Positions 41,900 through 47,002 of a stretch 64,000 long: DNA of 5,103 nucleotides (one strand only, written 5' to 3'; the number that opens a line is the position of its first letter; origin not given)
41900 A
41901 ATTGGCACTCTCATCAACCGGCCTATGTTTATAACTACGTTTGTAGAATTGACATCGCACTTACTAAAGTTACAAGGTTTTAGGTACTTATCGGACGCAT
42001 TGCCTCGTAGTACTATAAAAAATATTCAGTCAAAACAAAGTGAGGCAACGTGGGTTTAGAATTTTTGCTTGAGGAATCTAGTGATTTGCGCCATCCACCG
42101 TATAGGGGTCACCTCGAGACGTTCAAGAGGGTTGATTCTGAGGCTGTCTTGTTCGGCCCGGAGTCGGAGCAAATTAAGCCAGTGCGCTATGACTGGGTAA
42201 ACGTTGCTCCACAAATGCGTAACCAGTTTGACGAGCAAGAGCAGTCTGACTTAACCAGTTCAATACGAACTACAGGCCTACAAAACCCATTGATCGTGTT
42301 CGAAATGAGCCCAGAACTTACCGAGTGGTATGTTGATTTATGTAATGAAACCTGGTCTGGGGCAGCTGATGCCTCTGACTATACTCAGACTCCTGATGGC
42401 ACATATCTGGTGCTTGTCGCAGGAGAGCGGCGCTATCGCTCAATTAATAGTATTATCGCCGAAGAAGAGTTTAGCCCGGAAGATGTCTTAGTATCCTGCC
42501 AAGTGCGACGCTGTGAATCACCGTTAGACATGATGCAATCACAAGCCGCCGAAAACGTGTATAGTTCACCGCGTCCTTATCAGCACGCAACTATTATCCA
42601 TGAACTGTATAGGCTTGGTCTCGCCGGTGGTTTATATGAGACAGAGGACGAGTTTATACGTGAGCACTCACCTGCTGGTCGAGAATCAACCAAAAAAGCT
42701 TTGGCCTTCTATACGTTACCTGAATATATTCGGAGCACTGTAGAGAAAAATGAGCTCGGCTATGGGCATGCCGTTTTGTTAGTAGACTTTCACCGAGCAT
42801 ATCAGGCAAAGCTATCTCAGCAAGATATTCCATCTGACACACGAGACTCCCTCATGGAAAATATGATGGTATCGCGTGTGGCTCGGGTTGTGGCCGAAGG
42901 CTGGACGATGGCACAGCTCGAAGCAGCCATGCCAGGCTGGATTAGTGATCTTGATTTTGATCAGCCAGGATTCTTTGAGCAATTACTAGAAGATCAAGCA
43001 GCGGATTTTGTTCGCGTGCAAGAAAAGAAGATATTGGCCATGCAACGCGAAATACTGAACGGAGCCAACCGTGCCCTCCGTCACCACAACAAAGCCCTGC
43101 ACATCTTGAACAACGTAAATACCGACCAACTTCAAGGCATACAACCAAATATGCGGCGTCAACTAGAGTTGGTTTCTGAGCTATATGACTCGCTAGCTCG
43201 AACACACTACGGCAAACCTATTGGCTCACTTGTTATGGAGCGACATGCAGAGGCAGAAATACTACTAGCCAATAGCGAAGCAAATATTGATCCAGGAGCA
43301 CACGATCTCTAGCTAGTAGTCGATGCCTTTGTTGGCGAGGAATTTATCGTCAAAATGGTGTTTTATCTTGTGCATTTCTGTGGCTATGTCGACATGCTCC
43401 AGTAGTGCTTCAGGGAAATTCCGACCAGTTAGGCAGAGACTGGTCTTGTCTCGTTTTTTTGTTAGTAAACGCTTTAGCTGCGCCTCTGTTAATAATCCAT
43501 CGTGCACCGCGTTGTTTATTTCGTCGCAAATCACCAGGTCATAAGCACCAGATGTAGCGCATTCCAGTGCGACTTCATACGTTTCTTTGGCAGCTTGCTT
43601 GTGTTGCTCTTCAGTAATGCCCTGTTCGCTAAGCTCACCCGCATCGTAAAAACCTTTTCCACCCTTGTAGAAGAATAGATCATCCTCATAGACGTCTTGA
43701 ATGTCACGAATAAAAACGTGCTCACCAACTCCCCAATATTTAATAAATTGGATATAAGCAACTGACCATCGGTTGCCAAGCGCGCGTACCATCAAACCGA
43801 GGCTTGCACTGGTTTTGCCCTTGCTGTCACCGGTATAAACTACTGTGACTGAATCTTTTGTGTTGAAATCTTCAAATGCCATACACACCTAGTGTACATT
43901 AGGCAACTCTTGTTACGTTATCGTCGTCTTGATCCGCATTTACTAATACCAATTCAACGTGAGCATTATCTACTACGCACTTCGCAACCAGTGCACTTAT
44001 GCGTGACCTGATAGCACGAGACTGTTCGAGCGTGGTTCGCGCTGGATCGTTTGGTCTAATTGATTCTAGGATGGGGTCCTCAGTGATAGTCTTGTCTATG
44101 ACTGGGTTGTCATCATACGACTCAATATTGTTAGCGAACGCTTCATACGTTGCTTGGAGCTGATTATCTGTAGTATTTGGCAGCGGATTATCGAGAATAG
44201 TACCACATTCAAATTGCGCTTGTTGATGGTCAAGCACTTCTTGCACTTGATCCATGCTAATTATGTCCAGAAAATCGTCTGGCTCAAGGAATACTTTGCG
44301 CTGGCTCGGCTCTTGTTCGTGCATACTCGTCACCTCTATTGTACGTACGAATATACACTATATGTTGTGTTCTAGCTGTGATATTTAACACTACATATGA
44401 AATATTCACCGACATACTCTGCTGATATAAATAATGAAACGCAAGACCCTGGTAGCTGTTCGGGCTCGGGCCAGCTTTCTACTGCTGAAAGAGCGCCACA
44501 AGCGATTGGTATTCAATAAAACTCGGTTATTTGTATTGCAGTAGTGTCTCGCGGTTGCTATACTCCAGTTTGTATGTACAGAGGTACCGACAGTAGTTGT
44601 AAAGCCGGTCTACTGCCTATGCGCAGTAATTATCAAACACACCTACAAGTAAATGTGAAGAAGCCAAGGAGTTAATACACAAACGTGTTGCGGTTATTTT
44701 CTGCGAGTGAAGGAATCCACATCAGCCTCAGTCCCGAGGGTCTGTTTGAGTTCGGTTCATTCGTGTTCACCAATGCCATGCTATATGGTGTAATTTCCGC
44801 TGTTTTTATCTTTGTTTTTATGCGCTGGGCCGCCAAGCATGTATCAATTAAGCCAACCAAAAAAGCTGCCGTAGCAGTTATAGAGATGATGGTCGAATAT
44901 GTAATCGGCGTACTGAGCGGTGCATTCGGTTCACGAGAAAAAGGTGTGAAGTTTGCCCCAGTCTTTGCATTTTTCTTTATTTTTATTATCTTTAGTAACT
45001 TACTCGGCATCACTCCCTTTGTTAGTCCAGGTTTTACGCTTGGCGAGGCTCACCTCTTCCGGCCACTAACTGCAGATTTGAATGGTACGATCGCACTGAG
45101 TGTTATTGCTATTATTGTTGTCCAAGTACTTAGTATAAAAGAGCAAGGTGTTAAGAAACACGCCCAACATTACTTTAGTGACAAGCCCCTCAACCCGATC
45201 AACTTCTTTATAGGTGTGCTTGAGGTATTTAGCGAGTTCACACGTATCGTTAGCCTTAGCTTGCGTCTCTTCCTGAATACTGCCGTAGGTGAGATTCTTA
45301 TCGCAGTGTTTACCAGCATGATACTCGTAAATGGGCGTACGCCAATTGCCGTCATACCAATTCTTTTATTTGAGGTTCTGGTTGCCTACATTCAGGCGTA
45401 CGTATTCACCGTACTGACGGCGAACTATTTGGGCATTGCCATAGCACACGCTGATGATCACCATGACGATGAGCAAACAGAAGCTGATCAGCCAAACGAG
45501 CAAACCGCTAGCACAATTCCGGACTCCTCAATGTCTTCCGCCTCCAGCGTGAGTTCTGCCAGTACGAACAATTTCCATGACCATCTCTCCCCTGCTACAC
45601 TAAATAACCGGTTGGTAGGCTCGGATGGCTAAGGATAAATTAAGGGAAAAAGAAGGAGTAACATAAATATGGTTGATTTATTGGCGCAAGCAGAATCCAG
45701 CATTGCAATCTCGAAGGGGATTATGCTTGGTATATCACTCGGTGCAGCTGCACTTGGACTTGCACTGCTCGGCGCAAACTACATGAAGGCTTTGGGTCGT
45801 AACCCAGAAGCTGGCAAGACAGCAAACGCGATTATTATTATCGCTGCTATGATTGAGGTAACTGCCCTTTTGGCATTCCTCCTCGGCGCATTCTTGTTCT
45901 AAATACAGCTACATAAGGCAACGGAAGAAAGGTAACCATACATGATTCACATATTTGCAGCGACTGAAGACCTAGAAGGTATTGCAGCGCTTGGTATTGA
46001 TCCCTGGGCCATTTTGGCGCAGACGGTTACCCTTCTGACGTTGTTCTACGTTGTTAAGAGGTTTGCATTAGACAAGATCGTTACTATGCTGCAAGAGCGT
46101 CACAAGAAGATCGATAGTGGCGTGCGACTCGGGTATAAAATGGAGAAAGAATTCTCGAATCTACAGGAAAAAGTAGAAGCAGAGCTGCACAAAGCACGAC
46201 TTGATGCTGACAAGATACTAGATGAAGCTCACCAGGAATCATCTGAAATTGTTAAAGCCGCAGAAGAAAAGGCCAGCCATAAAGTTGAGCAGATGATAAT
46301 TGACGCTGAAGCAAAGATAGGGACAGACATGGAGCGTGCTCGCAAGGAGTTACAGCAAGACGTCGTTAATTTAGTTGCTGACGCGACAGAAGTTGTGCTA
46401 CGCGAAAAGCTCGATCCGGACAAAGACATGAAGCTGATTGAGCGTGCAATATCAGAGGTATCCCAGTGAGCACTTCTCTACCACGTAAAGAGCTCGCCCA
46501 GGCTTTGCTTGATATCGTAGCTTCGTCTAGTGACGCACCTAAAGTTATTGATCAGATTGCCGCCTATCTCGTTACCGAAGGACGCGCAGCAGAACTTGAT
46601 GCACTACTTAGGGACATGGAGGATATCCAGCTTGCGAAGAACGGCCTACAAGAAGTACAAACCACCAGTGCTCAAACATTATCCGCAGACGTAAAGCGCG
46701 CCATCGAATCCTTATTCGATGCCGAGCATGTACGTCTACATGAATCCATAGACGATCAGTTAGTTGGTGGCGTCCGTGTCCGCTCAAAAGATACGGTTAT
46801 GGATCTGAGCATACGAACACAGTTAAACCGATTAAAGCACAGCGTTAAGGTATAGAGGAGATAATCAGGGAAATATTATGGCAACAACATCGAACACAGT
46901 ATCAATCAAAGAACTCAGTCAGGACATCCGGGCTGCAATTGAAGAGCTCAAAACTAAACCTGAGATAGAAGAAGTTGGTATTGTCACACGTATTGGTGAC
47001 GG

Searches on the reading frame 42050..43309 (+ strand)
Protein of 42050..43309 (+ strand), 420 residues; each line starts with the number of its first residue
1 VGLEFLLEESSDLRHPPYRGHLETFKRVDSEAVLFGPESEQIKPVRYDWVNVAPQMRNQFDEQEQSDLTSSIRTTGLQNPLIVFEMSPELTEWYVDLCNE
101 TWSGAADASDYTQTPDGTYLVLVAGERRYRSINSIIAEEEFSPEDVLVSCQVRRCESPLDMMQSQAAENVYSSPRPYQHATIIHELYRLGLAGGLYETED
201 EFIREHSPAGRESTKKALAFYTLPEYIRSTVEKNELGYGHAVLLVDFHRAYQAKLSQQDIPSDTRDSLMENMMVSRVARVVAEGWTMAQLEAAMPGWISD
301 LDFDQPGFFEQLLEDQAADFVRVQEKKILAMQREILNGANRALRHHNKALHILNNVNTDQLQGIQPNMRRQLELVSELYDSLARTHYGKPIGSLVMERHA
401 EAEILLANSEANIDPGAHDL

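Call 89: search_protein_families(library=pfam, proteins=[window:42050-43309:+], max_evalue=0.1)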
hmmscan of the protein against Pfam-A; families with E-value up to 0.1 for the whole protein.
window:42050-43309:+ (420 aa): 1 family
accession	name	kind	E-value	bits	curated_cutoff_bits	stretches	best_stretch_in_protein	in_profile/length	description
PF02195.25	ParB_N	-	2.4e-05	24.7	26.3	1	54-87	16-49/95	ParB N-terminal domain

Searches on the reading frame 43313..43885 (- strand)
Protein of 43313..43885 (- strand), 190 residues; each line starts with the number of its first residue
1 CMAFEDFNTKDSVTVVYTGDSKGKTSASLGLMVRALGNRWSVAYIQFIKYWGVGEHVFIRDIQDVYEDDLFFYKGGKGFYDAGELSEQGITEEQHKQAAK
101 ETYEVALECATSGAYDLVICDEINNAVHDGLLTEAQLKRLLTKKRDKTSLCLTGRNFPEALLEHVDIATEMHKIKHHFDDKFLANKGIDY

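Call 89: search_protein_families(library=pfam, proteins=[window:43313-43885:-], max_evalue=0.1)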
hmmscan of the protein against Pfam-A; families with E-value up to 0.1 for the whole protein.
window:43313-43885:- (190 aa): 1 family
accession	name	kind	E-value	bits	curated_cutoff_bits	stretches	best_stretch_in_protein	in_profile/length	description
PF02572.21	CobA_CobO_BtuR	-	3.4e-46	158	25.7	1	13-190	4-172/172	ATP:corrinoid adenosyltransferase BtuR/CobO/CobP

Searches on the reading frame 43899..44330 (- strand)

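Call 89: search_protein_families(library=pfam, proteins=[window:43899-44330:-], max_evalue=0.1)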
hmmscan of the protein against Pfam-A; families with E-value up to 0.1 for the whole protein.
window:43899-44330:- (143 aa): 1 family
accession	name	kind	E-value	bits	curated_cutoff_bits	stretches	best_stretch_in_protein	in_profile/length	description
PF00800.23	PDT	-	0.067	13.4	25.2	0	25-70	91-136/181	Prephenate dehydratase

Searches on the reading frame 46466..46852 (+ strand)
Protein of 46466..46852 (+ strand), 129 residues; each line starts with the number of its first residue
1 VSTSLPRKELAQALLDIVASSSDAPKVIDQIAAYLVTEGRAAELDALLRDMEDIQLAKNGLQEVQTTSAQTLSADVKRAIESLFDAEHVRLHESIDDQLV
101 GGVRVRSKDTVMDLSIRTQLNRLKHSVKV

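Call 3: search_protein_families(library=pfam, proteins=[window:46466-46852:+], max_evalue=1)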
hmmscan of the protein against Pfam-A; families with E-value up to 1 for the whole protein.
window:46466-46852:+ (129 aa): 2 families
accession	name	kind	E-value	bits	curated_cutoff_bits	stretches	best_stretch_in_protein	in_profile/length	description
PF00213.23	OSCP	-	2.8e-18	67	22.3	1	4-126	47-171/172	ATP synthase delta (OSCP) subunit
PF08955.15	BofC_C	-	0.2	12.3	21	1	77-110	31-64/74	BofC C-terminal domain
